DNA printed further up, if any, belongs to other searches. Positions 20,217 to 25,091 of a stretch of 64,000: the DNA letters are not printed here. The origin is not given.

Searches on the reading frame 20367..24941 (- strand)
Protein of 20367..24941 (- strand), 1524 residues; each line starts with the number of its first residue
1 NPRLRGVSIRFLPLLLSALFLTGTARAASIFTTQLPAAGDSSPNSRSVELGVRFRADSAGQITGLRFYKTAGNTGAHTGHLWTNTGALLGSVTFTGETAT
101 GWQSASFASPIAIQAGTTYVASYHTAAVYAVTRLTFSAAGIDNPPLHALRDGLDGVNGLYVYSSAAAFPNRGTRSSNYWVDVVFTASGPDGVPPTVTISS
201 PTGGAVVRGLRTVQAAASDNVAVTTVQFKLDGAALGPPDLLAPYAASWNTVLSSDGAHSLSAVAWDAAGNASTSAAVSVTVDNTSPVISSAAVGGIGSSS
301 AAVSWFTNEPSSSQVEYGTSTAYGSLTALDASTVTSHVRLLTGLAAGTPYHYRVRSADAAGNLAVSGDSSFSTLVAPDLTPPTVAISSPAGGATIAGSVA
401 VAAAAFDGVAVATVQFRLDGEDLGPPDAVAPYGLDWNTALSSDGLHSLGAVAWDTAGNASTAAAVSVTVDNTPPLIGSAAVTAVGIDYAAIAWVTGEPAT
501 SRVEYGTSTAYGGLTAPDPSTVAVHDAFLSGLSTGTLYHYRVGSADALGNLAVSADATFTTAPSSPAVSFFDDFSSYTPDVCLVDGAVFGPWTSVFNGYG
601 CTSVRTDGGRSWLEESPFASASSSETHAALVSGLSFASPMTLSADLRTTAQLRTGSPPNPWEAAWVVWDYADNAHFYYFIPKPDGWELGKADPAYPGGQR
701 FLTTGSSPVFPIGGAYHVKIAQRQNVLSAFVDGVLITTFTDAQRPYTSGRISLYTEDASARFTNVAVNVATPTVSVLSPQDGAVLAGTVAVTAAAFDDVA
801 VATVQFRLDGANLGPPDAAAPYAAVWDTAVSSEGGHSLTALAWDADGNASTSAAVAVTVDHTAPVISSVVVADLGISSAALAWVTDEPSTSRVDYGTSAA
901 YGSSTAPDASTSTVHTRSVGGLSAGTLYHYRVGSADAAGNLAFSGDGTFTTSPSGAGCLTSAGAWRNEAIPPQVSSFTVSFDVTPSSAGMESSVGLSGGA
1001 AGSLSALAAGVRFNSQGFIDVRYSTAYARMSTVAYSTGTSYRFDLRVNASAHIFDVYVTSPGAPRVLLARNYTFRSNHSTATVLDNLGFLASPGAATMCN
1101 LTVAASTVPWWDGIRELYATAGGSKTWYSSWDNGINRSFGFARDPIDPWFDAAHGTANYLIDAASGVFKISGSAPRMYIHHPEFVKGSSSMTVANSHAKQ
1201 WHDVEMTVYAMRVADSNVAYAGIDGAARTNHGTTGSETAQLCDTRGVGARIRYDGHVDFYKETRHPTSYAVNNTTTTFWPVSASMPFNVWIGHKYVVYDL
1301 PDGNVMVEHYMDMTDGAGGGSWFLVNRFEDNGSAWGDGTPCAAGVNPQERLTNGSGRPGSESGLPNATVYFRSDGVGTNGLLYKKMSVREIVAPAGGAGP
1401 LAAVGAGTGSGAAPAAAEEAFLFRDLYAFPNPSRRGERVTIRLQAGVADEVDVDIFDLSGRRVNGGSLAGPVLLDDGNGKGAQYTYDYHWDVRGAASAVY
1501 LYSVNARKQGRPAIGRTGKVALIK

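Call 8: search_protein_families(library=pfam, proteins=[window:20367-24941:-], max_evalue=0.01)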
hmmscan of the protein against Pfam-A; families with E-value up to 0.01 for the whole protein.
window:20367-24941:- (1524 aa): 8 families
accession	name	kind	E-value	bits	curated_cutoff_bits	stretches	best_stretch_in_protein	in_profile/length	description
PF13313.11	DUF4082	-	5.9e-47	159.7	28.4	1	36-180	4-143/143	Domain of unknown function (DUF4082)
PF17957.7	Big_7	-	3.8e-39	133.6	24.1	3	772-840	1-70/70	Bacterial Ig domain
PF16656.11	Pur_ac_phosph_N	-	6.1e-26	91.3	30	3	291-373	6-93/93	Purple acid Phosphatase, N-terminal domain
PF13750.12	Big_3_3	-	5.5e-11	42.8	27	0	244-298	3-57/157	Bacterial Ig-like domain (group 3)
PF19077.6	Big_13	-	1.9e-09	38.4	27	1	253-283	72-102/102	Bacterial Ig-like domain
PF16655.11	PhoD_N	-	9.1e-08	33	30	0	319-358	42-80/90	PhoD-like phosphatase, N-terminal domain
PF00041.27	fn3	-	1.3e-05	25.8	25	0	295-365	10-77/84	Fibronectin type III domain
PF06439.18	3keto-disac_hyd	-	0.00019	22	26.8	1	706-767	118-186/187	3-keto-disaccharide hydrolase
